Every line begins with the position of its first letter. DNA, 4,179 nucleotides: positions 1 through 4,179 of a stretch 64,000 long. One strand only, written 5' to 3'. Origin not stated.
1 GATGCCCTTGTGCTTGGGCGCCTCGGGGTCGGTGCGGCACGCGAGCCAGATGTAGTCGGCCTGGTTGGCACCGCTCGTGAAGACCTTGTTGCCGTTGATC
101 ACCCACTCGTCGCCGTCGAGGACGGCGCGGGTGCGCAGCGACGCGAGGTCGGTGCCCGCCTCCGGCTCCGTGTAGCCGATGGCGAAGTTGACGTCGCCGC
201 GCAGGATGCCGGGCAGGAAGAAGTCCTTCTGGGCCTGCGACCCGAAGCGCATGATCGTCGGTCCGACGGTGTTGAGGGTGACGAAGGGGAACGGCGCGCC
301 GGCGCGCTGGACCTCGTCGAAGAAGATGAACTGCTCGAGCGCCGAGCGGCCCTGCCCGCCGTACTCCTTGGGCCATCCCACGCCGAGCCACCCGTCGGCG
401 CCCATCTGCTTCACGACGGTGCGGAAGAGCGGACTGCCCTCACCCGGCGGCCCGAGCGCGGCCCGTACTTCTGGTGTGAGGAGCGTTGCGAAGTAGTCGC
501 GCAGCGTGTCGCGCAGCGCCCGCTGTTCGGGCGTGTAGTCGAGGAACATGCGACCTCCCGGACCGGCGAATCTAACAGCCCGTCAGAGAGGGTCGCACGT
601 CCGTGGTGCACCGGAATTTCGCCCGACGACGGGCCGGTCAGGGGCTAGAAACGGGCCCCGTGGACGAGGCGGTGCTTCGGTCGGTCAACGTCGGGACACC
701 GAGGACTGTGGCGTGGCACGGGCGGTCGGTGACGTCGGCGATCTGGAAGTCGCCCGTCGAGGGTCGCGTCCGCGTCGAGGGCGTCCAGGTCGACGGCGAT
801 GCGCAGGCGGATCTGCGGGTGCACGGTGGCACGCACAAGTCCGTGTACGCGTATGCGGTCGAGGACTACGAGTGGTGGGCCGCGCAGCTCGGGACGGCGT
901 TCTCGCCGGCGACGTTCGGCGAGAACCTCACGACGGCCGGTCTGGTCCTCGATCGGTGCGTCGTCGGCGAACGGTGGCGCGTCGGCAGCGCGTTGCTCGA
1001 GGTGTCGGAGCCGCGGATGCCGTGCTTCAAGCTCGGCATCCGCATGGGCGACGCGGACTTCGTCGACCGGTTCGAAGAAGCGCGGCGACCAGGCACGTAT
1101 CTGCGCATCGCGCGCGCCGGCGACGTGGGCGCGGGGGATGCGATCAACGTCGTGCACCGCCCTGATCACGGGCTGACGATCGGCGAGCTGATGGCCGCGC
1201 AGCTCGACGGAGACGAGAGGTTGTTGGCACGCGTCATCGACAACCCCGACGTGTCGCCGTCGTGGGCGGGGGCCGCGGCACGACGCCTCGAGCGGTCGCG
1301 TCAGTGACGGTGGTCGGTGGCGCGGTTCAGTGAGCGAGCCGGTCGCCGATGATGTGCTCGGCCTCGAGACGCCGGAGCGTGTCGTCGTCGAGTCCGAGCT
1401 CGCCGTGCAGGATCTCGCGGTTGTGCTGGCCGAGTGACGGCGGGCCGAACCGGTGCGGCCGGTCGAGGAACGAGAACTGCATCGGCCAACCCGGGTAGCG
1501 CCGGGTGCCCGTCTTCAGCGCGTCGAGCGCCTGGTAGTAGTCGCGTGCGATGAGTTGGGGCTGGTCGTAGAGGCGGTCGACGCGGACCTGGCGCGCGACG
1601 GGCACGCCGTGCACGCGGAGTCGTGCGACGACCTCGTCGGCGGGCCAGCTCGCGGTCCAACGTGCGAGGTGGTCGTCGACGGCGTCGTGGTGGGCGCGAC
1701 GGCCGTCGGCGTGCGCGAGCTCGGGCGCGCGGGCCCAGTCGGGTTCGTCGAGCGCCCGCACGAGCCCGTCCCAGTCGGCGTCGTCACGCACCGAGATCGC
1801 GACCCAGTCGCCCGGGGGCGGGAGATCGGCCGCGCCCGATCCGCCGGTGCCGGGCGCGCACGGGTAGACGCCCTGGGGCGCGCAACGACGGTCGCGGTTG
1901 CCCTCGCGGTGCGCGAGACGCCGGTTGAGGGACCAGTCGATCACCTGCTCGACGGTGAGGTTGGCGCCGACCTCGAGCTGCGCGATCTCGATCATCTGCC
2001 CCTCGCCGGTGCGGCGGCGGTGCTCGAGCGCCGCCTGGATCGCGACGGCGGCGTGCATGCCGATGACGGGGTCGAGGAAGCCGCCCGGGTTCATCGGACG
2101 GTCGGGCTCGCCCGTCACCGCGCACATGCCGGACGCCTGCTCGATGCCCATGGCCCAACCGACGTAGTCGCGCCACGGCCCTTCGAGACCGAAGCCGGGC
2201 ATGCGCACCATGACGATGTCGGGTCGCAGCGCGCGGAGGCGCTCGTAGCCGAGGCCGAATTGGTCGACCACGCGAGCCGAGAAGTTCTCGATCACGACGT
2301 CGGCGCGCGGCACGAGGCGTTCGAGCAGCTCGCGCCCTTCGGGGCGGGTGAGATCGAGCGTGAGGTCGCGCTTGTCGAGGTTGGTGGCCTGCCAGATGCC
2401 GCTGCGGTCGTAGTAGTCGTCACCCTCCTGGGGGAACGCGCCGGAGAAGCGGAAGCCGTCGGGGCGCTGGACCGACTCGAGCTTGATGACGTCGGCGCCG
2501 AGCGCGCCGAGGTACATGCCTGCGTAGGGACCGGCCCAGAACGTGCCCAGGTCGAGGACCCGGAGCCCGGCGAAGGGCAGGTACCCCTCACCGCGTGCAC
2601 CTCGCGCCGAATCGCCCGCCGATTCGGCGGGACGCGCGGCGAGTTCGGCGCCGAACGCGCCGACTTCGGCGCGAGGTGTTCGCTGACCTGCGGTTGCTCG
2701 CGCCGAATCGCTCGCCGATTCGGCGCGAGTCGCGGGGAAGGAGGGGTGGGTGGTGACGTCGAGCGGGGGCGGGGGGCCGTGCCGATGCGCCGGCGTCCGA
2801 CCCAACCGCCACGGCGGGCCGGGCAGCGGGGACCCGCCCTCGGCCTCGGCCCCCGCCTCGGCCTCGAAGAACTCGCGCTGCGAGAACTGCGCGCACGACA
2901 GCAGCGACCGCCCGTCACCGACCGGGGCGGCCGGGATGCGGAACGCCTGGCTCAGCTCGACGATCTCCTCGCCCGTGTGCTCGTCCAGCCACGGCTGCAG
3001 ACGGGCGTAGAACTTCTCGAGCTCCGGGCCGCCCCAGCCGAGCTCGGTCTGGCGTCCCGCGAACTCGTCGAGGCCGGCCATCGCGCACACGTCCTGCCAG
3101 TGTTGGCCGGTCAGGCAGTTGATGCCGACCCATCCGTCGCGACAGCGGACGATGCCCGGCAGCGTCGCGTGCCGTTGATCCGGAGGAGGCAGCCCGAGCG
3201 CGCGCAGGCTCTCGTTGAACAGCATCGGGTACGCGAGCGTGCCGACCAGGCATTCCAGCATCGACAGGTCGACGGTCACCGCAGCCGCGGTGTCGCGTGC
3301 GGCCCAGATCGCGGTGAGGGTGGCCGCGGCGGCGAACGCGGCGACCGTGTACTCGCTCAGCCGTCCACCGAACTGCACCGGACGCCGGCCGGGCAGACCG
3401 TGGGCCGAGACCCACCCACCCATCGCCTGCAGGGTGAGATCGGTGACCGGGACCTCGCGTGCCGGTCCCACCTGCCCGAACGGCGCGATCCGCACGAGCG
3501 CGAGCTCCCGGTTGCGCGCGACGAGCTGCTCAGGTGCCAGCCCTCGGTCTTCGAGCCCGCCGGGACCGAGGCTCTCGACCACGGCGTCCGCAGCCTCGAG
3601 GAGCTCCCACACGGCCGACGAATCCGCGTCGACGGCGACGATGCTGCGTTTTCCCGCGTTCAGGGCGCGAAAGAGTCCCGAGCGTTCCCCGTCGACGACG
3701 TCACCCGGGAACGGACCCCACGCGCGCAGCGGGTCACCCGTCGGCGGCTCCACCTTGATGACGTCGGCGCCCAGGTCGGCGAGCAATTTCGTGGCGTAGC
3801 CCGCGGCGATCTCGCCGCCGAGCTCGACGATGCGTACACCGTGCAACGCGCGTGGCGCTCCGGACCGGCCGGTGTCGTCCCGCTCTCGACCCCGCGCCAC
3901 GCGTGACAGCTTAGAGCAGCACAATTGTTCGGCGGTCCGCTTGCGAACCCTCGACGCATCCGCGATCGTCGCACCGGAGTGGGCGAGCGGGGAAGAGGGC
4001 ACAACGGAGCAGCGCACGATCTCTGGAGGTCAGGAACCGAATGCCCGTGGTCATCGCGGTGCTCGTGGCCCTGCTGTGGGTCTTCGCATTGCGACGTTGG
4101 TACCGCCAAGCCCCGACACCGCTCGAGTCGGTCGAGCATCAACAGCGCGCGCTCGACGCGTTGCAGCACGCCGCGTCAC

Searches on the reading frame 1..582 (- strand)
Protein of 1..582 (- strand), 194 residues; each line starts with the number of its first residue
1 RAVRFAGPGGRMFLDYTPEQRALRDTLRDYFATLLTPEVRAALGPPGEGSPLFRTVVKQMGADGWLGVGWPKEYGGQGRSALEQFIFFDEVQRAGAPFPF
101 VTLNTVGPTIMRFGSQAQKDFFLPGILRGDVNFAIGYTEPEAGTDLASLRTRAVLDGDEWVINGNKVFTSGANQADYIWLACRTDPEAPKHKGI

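Call 45: search_protein_families(library=pfam, proteins=[window:1-582:-], max_evalue=0.00001)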
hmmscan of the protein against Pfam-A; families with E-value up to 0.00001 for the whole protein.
window:1-582:- (194 aa): 2 families
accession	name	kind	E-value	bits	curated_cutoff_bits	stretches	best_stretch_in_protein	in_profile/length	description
PF02771.21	Acyl-CoA_dh_N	-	6e-24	85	22.9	1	17-130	1-113/113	Acyl-CoA dehydrogenase, N-terminal domain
PF02770.24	Acyl-CoA_dh_M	-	1.3e-13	51.3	33.3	1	134-193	1-60/97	Acyl-CoA dehydrogenase, middle domain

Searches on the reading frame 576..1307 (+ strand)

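Call 45: search_protein_families(library=pfam, proteins=[window:576-1307:+], max_evalue=0.00001)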
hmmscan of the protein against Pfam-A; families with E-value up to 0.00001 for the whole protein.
window:576-1307:+ (243 aa): 1 family
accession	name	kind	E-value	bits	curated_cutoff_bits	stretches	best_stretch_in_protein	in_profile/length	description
PF03473.23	MOSC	-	1.5e-32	112.6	22.7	1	79-190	1-119/120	MOSC domain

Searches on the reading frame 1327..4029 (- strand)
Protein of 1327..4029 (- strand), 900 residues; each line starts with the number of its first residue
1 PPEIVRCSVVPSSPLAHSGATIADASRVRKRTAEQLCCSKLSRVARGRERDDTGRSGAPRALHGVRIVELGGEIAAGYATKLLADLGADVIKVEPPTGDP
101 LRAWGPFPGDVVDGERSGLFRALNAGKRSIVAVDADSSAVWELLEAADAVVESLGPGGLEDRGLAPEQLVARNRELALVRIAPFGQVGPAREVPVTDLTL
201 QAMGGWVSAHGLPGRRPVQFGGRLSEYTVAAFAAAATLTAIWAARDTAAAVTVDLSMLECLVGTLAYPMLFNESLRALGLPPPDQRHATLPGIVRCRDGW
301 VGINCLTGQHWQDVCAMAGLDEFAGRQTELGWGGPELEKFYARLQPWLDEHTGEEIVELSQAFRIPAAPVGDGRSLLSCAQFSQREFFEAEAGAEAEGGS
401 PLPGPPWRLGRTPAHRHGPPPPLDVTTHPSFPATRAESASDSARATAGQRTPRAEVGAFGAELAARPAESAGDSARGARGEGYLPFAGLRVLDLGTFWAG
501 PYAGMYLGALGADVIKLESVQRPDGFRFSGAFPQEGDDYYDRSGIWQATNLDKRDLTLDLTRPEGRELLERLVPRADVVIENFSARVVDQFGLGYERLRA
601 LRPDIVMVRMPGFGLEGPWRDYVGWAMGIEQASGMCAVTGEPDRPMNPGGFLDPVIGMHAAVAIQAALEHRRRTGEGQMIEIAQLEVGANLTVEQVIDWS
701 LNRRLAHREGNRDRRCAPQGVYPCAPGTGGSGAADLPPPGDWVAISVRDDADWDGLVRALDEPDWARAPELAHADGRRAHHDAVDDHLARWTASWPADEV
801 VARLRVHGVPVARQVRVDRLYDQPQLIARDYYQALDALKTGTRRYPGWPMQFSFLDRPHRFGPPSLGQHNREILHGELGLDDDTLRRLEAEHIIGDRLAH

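Call 45: search_protein_families(library=pfam, proteins=[window:1327-4029:-], max_evalue=0.00001)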
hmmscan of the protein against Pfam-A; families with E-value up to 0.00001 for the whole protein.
window:1327-4029:- (900 aa): 1 family
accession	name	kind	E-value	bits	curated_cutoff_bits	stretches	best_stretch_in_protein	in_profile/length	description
PF02515.22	CoA_transf_3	-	2.1e-167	557.3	23.3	2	487-870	2-366/366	CoA-transferase family III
